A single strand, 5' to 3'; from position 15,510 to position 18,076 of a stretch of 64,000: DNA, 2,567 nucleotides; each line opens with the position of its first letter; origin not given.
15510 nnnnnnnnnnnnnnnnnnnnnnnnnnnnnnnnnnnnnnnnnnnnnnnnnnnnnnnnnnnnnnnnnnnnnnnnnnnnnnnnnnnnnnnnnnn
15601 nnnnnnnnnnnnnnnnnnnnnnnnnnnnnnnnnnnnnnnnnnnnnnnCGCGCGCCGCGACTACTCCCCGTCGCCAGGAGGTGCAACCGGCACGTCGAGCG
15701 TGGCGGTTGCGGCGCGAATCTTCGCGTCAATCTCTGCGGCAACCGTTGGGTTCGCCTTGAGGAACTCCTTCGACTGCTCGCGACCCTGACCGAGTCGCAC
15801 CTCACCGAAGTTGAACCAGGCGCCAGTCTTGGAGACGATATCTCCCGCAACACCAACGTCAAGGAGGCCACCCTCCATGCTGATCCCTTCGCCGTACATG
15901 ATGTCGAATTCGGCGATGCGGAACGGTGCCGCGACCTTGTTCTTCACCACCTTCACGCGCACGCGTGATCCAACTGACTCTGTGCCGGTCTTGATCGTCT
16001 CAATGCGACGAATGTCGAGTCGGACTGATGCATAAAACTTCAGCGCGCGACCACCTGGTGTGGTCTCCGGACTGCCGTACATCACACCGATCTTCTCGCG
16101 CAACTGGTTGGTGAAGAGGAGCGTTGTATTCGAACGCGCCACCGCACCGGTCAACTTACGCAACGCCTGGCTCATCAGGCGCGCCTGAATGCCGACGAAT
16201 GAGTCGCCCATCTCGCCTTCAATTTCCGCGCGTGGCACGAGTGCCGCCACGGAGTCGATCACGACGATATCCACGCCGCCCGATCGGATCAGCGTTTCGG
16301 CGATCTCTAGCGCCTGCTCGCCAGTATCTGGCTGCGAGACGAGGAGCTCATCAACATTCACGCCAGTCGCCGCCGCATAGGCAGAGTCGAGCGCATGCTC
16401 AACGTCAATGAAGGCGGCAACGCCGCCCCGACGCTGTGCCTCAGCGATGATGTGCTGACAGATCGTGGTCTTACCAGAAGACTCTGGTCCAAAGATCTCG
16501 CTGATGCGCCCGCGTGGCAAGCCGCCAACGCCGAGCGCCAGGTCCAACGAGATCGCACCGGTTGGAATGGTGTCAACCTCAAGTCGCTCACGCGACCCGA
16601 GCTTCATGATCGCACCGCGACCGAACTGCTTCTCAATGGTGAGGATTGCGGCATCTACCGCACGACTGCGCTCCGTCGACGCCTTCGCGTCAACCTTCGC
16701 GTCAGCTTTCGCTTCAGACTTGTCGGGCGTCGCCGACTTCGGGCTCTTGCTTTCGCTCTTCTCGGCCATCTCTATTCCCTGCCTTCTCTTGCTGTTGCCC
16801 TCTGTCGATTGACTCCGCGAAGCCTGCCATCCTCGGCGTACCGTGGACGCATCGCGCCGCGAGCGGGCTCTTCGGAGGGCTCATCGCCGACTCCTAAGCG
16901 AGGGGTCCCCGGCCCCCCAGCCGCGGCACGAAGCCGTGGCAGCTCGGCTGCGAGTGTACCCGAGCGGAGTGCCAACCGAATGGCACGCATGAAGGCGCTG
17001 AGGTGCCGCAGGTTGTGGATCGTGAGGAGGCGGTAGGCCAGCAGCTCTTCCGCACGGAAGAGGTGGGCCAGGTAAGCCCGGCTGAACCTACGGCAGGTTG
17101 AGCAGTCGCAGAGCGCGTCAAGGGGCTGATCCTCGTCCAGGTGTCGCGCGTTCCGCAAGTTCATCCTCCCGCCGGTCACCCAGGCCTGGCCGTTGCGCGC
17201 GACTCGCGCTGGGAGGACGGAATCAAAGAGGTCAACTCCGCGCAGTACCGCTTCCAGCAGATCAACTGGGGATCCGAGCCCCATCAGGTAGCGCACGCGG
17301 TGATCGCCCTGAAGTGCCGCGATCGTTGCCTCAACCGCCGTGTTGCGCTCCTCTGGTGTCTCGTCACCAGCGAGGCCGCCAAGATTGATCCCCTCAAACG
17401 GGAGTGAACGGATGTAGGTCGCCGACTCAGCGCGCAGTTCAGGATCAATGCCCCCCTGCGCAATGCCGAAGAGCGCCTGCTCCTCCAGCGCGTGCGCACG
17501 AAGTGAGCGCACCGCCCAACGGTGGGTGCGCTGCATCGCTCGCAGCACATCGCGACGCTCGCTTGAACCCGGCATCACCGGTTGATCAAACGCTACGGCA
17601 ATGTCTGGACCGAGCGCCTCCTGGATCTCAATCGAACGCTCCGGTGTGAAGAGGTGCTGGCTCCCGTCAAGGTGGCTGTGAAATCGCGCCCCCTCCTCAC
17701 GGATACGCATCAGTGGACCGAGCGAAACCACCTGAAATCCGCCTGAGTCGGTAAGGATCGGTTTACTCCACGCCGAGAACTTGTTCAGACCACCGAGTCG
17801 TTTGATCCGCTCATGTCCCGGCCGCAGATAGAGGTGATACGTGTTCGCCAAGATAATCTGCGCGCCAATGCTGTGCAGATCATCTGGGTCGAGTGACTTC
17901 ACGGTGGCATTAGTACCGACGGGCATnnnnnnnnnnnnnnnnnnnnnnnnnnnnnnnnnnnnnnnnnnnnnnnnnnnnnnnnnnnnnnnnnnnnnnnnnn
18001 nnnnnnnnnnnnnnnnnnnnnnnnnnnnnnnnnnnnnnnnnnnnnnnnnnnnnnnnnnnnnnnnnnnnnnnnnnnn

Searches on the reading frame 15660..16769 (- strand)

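Call 14: search_protein_families(library=ncbifam, proteins=[window:15660-16769:-], max_evalue=0.00001)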
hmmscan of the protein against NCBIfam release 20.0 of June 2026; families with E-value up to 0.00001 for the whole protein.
window:15660-16769:- (369 aa): 10 families
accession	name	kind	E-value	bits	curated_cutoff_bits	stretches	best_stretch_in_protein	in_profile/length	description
TIGR02012.1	tigrfam_recA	equivalog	3.1e-162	539.4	325.3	1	33-352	1-320/321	recombinase RecA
NF007072.0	PRK09519.1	equivalog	7.3e-135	451.2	1024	2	32-280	5-253/790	intein-containing recombinase RecA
TIGR02237.1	recomb_radB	equivalog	1.5e-15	57.7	172.4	1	80-285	5-204/210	DNA repair and recombination protein RadB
NF003301.0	PRK04301.1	equivalog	1e-13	51.2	259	1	59-255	74-283/316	DNA repair and recombination protein RadA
TIGR02236.1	recomb_radA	equivalog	6.6e-11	42.1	361.15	1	59-255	69-279/311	DNA repair and recombination protein RadA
NF033429.2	ImuA_translesion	equivalog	8.3e-11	42.1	150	1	64-170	12-119/181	translesion DNA synthesis-associated protein ImuA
TIGR02238.1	recomb_DMC1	equivalog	5.8e-08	32.2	447.7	1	60-255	70-281/314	meiotic recombinase Dmc1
TIGR02239.1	recomb_RAD51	equivalog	6.9e-08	31.9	478.05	1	60-255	70-281/316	DNA repair protein RAD51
NF006861.0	PRK09361.1-1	equivalog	8.7e-08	32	278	1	66-255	3-196/235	DNA repair and recombination protein RadB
NF058630.1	repair_Rv3395c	exception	4e-07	29.9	65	1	81-181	4-94/153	DnaE2-dependent mutagenesis accessory factor ImuA'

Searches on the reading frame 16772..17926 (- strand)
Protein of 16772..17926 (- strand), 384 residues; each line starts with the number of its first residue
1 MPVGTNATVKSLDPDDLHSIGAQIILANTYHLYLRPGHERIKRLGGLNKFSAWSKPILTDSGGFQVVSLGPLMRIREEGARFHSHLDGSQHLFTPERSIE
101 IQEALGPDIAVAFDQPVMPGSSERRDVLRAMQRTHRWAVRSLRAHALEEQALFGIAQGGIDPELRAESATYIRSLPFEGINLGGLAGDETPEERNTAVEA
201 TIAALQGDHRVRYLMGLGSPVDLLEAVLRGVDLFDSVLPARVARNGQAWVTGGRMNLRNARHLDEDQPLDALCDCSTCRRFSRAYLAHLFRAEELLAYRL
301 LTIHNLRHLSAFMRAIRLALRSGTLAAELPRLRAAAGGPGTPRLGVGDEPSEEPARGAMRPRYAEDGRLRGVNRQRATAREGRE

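Call 14: search_protein_families(library=ncbifam, proteins=[window:16772-17926:-], max_evalue=0.00001)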
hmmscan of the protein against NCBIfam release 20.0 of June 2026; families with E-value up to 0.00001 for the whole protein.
window:16772-17926:- (384 aa): 3 families
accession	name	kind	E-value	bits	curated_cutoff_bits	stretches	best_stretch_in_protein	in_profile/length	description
TIGR00430.1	Q_tRNA_tgt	equivalog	3.9e-112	374.9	306.75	1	1-325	28-352/368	tRNA guanosine(34) transglycosylase Tgt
TIGR00449.1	tgt_general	superfamily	1.8e-109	366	47.6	1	1-325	28-351/367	tRNA-guanine transglycosylase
TIGR00432.2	arcsn_tRNA_tgt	equivalog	4.3e-28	97.9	350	1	1-327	28-325/441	tRNA guanosine(15) transglycosylase TgtA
